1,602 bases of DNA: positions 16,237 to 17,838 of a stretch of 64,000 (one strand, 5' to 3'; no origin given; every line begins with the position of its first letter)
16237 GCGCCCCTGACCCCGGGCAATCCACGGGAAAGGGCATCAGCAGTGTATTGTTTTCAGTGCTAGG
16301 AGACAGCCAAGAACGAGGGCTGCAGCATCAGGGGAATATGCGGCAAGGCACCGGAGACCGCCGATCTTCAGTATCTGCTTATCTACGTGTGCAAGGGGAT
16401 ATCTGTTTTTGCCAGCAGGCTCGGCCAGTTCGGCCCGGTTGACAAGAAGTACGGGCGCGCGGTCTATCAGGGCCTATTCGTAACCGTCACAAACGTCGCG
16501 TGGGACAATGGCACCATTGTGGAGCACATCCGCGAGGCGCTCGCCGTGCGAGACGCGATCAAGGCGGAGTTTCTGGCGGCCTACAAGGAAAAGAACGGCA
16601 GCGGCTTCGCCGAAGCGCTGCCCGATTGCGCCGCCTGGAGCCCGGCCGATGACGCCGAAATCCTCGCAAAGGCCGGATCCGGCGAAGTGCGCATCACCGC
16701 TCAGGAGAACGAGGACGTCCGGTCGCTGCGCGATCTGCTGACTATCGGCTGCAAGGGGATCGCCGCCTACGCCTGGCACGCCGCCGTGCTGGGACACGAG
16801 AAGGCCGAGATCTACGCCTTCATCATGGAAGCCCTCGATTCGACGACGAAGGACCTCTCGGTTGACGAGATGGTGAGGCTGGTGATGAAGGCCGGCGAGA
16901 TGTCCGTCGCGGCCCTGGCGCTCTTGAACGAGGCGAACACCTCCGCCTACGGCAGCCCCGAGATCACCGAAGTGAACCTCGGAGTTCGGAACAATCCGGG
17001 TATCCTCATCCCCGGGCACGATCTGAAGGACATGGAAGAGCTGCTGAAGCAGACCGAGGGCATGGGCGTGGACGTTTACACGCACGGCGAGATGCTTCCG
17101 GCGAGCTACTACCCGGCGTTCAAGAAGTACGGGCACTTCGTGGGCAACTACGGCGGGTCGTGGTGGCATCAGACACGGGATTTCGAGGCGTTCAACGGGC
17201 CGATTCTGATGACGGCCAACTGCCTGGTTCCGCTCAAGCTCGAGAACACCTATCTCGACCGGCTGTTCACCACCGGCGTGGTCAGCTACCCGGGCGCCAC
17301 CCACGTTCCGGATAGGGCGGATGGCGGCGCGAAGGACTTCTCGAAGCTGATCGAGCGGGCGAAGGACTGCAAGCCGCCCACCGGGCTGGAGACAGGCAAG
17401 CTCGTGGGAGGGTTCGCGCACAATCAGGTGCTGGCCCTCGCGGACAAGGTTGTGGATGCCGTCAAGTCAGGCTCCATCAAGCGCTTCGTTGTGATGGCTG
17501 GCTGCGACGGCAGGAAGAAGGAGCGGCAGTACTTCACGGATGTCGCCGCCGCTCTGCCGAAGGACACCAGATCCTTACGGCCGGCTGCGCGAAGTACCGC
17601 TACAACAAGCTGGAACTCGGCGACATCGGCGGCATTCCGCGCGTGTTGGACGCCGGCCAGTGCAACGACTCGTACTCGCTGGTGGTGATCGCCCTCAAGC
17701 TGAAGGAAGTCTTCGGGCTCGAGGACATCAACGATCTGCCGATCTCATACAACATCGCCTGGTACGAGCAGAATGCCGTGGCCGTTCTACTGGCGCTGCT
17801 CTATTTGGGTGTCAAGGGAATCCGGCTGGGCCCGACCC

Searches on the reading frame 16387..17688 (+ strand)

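Call 14: search_protein_families(library=pfam, proteins=[window:16387-17688:+], max_evalue=0.001)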
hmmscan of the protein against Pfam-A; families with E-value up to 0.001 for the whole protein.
window:16387-17688:+ (433 aa): 1 family
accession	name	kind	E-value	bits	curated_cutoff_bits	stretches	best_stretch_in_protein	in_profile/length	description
PF03063.25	Prismane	-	1.2e-92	311.7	27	1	22-394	52-385/513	Prismane/CO dehydrogenase family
